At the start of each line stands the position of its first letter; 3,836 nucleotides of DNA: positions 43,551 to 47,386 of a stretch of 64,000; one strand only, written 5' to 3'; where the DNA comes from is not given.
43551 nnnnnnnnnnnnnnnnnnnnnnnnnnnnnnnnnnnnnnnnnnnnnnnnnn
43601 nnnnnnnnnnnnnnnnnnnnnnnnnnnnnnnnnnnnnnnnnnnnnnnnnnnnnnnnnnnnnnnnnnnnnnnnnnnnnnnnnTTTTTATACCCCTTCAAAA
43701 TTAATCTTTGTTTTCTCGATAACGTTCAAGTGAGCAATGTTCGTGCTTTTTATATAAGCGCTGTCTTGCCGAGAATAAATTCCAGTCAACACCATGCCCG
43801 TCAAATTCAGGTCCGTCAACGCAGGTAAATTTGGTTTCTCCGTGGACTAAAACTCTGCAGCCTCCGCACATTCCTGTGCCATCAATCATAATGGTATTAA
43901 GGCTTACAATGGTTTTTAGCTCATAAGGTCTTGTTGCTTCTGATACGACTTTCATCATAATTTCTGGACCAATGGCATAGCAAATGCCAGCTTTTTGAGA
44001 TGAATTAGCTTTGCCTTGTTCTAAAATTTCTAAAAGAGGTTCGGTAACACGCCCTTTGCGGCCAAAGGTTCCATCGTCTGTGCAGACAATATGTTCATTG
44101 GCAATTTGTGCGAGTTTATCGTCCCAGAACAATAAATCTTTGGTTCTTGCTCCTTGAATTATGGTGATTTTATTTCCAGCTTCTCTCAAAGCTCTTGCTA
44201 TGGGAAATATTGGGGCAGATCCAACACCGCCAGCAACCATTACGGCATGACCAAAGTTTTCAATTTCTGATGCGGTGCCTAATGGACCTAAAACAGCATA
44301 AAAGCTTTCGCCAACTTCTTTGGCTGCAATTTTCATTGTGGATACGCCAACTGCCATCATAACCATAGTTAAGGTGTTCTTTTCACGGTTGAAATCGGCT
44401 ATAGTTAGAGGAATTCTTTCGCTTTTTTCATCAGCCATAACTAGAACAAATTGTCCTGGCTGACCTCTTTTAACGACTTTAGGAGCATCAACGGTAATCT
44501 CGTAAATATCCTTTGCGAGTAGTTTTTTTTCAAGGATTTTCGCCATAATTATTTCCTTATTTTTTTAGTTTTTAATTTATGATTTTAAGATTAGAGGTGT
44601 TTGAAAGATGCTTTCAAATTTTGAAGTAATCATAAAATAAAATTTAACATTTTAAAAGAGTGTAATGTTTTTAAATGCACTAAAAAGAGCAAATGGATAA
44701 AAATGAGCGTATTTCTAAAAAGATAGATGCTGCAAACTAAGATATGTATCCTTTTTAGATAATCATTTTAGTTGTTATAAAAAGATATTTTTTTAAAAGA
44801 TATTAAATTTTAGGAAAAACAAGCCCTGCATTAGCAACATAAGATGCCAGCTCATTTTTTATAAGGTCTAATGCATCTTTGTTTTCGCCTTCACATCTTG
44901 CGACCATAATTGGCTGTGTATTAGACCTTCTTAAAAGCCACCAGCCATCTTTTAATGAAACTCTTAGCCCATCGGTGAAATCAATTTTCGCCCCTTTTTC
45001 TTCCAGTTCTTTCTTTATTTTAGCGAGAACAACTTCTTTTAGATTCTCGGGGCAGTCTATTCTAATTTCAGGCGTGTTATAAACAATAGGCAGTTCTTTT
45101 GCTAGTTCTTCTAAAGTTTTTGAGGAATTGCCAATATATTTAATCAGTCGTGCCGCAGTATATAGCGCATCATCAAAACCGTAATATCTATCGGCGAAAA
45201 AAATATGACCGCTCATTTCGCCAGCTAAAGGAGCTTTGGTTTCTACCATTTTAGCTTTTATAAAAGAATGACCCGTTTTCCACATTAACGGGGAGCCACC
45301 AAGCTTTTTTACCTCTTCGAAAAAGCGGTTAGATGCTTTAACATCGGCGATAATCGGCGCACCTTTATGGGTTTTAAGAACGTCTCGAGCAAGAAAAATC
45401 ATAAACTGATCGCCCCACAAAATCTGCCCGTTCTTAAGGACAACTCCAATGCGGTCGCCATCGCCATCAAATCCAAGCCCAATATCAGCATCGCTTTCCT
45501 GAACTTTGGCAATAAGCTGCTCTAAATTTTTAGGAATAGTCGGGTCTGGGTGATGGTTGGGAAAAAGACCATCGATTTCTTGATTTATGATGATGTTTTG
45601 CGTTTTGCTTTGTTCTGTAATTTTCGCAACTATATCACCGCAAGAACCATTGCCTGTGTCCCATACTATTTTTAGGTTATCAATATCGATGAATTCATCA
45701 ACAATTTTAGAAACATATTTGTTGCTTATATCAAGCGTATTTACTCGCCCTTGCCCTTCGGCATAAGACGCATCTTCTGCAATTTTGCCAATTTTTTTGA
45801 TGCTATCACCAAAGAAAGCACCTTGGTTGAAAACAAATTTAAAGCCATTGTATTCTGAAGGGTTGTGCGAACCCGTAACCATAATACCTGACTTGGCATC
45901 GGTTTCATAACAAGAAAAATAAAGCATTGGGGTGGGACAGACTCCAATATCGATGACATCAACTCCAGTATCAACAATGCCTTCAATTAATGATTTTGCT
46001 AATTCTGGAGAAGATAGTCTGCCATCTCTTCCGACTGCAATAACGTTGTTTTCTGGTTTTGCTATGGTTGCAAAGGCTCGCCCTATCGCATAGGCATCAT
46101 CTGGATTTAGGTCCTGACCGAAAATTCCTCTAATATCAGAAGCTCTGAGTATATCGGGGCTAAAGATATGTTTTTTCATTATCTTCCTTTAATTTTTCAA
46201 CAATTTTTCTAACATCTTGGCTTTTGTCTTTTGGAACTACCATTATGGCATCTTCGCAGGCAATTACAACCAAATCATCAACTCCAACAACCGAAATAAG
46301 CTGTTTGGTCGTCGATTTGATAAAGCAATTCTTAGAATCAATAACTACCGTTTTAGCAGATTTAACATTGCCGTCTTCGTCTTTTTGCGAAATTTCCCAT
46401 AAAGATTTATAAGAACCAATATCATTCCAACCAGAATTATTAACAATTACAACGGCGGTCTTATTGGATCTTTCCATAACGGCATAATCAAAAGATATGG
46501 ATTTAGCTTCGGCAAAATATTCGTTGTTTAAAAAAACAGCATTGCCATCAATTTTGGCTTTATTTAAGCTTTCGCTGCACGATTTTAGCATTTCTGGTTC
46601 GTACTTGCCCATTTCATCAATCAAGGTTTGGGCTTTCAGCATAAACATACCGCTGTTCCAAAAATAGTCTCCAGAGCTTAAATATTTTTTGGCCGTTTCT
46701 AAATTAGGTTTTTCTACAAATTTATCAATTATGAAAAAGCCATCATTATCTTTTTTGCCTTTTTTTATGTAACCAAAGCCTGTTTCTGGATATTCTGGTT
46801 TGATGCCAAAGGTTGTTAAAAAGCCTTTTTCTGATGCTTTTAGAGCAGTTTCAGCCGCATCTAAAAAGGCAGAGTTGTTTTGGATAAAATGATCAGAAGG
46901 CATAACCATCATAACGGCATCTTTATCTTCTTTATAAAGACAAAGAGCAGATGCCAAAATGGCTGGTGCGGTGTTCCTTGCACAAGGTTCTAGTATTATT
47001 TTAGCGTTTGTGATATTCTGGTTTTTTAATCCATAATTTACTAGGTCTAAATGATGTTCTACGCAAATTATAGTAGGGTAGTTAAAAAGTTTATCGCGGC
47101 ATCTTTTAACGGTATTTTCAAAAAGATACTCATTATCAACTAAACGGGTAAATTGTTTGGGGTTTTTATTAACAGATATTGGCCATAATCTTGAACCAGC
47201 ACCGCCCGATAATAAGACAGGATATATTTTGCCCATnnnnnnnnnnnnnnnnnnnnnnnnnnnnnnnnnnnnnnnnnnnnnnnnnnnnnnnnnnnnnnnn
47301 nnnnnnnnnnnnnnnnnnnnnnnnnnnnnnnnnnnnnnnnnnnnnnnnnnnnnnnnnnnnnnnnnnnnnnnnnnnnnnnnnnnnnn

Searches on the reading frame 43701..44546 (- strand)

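Call 36: search_protein_families(library=pfam, proteins=[window:43701-44546:-], max_evalue=0.00001)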
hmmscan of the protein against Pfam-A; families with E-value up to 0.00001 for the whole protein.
window:43701-44546:- (281 aa): 2 families
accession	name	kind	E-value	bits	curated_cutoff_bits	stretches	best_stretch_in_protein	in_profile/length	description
PF10418.14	DHODB_Fe-S_bind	-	7.6e-13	48.4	23.9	1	217-253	1-40/41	Iron-sulfur cluster binding domain of dihydroorotate dehydrogenase B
PF00175.26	NAD_binding_1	-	6.6e-09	36.8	22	1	103-202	1-108/109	Oxidoreductase NAD-binding domain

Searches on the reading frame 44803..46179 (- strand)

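Call 36: search_protein_families(library=pfam, proteins=[window:44803-46179:-], max_evalue=0.00001)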
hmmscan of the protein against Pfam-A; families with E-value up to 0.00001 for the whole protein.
window:44803-46179:- (458 aa): 4 families
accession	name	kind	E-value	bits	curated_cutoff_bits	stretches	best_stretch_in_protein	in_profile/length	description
PF02878.22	PGM_PMM_I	-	9.6e-39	132.7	22.5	1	11-137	4-134/138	Phosphoglucomutase/phosphomannomutase, alpha/beta/alpha domain I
PF02880.22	PGM_PMM_III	-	3.9e-24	85.4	20.7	1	255-364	1-112/115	Phosphoglucomutase/phosphomannomutase, alpha/beta/alpha domain III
PF02879.22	PGM_PMM_II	-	1.1e-20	74.6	29.3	1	155-251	3-103/103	Phosphoglucomutase/phosphomannomutase, alpha/beta/alpha domain II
PF00408.26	PGM_PMM_IV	-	4.7e-11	43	23.1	1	371-445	1-66/68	Phosphoglucomutase/phosphomannomutase, C-terminal domain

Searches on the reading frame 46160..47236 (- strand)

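Call 36: search_protein_families(library=pfam, proteins=[window:46160-47236:-], max_evalue=0.00001)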
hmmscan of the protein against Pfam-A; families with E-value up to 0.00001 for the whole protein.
window:46160-47236:- (358 aa): 2 families
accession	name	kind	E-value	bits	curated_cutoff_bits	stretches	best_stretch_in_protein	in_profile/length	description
PF00483.29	NTP_transferase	-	2.4e-54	185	21.2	1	6-288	2-244/245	Nucleotidyl transferase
PF22640.1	ManC_GMP_beta-helix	-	1.8e-18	66.6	27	1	296-349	3-55/55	MannoseP isomerase/GMP-like beta-helix domain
